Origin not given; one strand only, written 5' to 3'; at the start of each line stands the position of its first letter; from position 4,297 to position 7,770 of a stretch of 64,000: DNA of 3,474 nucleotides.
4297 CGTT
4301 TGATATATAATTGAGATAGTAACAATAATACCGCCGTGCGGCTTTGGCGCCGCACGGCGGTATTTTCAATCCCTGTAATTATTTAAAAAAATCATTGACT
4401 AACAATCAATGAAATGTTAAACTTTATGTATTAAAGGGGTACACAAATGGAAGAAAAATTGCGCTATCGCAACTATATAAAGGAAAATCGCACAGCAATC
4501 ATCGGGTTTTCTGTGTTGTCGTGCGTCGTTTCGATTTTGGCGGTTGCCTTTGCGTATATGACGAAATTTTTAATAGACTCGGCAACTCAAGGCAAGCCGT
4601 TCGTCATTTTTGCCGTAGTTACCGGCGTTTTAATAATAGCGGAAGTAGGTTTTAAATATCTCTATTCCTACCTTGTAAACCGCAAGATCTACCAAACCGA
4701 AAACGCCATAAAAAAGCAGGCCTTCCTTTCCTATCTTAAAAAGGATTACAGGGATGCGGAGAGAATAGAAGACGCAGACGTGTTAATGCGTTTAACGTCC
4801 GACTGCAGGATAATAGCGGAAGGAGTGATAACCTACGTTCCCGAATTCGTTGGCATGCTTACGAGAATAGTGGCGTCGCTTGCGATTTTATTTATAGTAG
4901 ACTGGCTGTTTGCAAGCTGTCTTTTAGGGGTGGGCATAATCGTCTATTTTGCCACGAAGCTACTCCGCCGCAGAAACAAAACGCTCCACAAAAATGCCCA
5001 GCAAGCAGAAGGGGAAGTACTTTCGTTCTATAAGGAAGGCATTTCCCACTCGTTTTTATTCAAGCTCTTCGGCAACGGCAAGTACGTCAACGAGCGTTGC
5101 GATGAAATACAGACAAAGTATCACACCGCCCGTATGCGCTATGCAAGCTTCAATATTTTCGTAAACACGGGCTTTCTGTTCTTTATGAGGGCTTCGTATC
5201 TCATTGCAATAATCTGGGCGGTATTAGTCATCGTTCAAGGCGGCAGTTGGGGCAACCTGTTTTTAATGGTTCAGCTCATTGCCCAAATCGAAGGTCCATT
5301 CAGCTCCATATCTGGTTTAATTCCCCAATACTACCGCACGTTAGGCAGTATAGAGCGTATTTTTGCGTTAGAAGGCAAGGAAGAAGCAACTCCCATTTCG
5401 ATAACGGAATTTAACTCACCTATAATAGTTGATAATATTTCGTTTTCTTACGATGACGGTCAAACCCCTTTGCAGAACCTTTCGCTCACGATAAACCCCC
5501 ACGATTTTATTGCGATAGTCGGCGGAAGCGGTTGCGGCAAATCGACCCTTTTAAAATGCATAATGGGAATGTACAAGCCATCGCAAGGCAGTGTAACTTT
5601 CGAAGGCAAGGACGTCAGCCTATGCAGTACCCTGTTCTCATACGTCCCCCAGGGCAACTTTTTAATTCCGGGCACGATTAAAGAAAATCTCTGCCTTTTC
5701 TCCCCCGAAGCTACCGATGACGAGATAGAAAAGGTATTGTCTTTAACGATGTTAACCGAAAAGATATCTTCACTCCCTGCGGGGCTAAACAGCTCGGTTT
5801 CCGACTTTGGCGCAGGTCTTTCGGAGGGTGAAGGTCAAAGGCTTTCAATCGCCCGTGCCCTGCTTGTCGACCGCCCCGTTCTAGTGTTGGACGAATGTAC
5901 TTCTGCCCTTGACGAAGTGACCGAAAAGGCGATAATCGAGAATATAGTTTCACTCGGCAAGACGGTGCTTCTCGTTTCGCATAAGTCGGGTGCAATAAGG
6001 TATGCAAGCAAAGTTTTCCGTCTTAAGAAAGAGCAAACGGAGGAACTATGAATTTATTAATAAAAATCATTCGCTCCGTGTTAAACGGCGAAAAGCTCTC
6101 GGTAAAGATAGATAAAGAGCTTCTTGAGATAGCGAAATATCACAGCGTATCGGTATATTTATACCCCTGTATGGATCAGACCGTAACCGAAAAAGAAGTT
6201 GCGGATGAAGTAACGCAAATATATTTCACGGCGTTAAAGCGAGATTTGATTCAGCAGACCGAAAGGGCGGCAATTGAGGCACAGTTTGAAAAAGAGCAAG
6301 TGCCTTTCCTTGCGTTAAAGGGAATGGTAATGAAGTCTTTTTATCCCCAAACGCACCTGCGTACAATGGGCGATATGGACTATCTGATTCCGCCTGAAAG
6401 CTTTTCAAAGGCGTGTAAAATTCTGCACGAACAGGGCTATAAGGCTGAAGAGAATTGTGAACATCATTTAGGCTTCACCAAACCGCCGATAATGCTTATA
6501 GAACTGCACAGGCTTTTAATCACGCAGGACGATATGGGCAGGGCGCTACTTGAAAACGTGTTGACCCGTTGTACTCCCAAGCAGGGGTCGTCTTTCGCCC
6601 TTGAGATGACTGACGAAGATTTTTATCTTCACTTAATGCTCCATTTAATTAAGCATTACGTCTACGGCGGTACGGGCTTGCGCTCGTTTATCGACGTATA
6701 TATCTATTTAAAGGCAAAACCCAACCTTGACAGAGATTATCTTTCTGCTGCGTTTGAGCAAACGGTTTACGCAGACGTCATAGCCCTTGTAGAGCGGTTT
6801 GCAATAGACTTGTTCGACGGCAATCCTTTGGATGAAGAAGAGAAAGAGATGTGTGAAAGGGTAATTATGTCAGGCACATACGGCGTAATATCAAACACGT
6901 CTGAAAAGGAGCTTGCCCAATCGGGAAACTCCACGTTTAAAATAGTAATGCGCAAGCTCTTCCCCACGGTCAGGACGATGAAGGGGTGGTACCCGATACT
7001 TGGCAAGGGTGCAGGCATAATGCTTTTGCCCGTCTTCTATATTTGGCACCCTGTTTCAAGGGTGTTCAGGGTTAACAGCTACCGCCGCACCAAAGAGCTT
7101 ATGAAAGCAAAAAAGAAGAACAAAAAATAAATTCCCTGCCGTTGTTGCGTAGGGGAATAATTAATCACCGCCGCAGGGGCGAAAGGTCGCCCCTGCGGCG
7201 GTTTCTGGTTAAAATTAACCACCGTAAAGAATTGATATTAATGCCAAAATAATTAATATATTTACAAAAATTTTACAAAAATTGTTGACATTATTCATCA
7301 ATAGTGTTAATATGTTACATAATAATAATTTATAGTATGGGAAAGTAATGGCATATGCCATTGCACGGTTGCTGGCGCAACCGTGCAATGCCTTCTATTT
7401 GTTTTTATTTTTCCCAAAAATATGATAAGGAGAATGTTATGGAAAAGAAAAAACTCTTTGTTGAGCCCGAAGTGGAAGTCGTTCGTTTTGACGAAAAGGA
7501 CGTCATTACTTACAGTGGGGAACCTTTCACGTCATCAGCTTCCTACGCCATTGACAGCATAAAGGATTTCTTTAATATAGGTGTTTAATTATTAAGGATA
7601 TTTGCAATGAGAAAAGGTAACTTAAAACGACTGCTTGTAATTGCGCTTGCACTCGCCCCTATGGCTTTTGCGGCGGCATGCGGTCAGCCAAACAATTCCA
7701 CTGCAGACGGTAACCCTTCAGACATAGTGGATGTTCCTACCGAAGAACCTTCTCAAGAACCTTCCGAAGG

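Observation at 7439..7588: Candidate precursor peptide with a lasso-style RRE-recognition leader but a non-lasso core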

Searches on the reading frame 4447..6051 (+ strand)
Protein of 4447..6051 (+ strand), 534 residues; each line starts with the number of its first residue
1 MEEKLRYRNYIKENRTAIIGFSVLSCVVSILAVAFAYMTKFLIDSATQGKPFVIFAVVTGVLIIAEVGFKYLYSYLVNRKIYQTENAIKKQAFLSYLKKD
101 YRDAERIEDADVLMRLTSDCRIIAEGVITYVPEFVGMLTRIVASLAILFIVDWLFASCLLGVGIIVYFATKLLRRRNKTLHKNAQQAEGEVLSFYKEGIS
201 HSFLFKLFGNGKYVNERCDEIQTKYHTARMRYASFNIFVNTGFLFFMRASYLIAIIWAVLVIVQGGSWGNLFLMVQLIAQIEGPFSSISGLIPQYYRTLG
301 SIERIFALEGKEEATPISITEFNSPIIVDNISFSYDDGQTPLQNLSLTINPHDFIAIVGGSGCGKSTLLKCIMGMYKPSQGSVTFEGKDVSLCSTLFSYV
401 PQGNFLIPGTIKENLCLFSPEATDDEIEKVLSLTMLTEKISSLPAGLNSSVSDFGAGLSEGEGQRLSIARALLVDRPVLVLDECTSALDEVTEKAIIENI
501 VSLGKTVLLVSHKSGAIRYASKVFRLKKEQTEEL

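Call 5: search_protein_families(library=pfam, proteins=[window:4447-6051:+], max_evalue=0.01)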
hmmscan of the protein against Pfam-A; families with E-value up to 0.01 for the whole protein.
window:4447-6051:+ (534 aa): 9 families
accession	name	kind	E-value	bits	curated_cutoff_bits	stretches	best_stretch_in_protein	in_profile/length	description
PF00005.33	ABC_tran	-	6.7e-29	101.7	25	1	342-486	1-137/137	ABC transporter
PF00664.28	ABC_membrane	-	7.2e-24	85.4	28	1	18-284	4-273/274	ABC transporter transmembrane region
PF02463.25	SMC_N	-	3.6e-06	27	40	1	471-530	154-215/220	RecF/RecN/SMC N terminal domain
PF13245.12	AAA_19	-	0.0015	19.1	25.1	0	351-381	10-40/134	AAA domain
PF13555.12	AAA_29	-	0.0019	18.3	27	1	346-380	16-50/61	P-loop containing region of AAA domain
PF13304.12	AAA_21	-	0.0029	18.2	27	0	354-469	1-134/304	AAA domain, putative AbiEii toxin, Type IV TA system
PF13401.12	AAA_22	-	0.0057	17.4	27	0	353-392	6-33/130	AAA domain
PF13476.12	AAA_23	-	0.0073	17.4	27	0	349-372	17-39/201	AAA domain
PF03193.22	RsgA_GTPase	-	0.0075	16.5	30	0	340-379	95-133/174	RsgA GTPase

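Call 6: search_protein_families(library=ncbifam, proteins=[window:4447-6051:+], max_evalue=0.01)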
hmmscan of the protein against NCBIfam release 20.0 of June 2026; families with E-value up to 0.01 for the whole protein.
window:4447-6051:+ (534 aa): 190 families (the best 25 are shown)
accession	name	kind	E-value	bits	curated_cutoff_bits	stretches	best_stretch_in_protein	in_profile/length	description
TIGR02868.1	CydC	equivalog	5.9e-60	203.4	329.05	1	6-513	3-529/530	thiol reductant ABC exporter subunit CydC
TIGR02203.1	MsbA_lipidA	equivalog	7.6e-58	196.4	602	1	9-526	7-541/572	lipid A export permease/ATP-binding protein MsbA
TIGR02857.1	CydD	equivalog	1.8e-57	195.5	435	2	316-525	313-528/529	thiol reductant ABC exporter subunit CydD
TIGR03375.1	type_I_sec_LssB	subfamily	4.2e-56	190.6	693.1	1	141-523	276-671/696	type I secretion system permease/ATPase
TIGR03796.1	NHLM_micro_ABC1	equivalog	1.6e-55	188.6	853.3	1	18-528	161-686/710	NHLP family bacteriocin export ABC transporter peptidase/permease/ATPase subunit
TIGR02204.1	MsbA_rel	hypoth_equivalog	2.6e-53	181.6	780.4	1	9-527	11-548/576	ABC transporter, permease/ATP-binding protein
TIGR01846.1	type_I_sec_HlyB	subfamily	6.3e-52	176.8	725.55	1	24-531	147-669/694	type I secretion system permease/ATPase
TIGR01193.1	bacteriocin_ABC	subfamily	2.5e-50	171.8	523.85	1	11-526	151-681/708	peptide cleavage/export ABC transporter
TIGR03797.1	NHLM_micro_ABC2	equivalog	7.8e-50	170.1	709.4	1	12-528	132-659/686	NHLP bacteriocin export ABC transporter permease/ATPase subunit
NF008364.0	PRK11160.1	equivalog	2.1e-49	168.6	630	1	104-529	111-550/575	heme ABC transporter ATP-binding protein/permease CydC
NF045513.1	HepA_fam_ABC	equivalog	6.3e-48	163.6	725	1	53-528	96-583/610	heterocyst formation ABC transporter subunit HepA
TIGR01842.1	type_I_sec_PrtD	subfamily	1.1e-47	162.8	510.15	1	12-530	2-530/544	type I secretion system permease/ATPase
TIGR00958.1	3a01208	subfamily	1.3e-46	159.2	874.6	1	83-533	231-693/711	antigen peptide transporter 2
NF052233.1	CphA_assoc_ABC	equivalog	3.5e-45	154.6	880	1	94-530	273-719/766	cyanophycin metabolism-associated ABC transporter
NF010178.0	PRK13657.1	equivalog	1.2e-44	152.8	733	1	9-528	12-544/588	glucan ABC transporter ATP-binding protein/ permease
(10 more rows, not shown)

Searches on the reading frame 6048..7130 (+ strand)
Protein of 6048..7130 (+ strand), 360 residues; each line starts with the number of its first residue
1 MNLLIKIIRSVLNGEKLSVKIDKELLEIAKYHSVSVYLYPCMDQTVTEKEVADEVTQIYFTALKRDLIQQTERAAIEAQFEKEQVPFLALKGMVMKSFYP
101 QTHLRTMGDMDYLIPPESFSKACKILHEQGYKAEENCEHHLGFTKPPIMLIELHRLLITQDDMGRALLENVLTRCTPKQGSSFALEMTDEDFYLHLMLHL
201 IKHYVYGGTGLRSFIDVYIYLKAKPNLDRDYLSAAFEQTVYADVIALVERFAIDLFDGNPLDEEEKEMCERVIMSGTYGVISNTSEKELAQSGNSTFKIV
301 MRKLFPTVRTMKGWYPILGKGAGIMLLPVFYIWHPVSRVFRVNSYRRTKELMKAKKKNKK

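Call 5: search_protein_families(library=pfam, proteins=[window:6048-7130:+], max_evalue=0.01)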
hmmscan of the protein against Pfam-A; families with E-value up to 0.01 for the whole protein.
window:6048-7130:+ (360 aa): 1 family
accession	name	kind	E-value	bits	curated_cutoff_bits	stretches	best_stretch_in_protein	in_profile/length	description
PF14907.12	NTP_transf_5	-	1.1e-42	146.8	31.2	1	24-251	7-243/249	Uncharacterised nucleotidyltransferase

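Call 6: search_protein_families(library=ncbifam, proteins=[window:6048-7130:+], max_evalue=0.01)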
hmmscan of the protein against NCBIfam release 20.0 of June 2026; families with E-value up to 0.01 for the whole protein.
window:6048-7130:+ (360 aa): 0 families

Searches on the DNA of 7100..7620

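Call 79: search_rna_families(source=window, start=7100, end=7620, threshold=evalue, max_evalue=1)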
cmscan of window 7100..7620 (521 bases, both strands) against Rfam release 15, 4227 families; matches with E-value up to 1: 8.
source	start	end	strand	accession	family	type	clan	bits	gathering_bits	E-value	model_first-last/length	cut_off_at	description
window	7161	7224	-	RF00107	FinP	Gene;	CL00016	25.3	45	0.01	1-76/76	no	FinP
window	7165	7412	-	RF02377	SurA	Gene; sRNA;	-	20.9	100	0.0016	1-279/279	no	SurA sRNA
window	7170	7203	+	RF02968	DUF3800-IX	Gene; sRNA;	-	18.4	36.8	0.36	1-67/67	no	DUF3800-IX RNA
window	7166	7203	+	RF04156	MIR2670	Gene; miRNA;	-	15.8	117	0.73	1-200/200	no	MIR2670 microRNA precursor family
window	7161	7327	-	RF02852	Ysr206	Gene; sRNA;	-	15.4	124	0.14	1-312/312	no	Yersinia sRNA 206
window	7100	7205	+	RF02637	EF0408_EF0409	Gene; sRNA;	-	14.4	440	0.2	305-412/412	5'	Enterococcus sRNA EF0408_EF0409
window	7302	7391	+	RF02637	EF0408_EF0409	Gene; sRNA;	-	13.9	440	0.26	1-412/412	no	Enterococcus sRNA EF0408_EF0409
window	7164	7290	-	RF02637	EF0408_EF0409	Gene; sRNA;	-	13.1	440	0.48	1-412/412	no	Enterococcus sRNA EF0408_EF0409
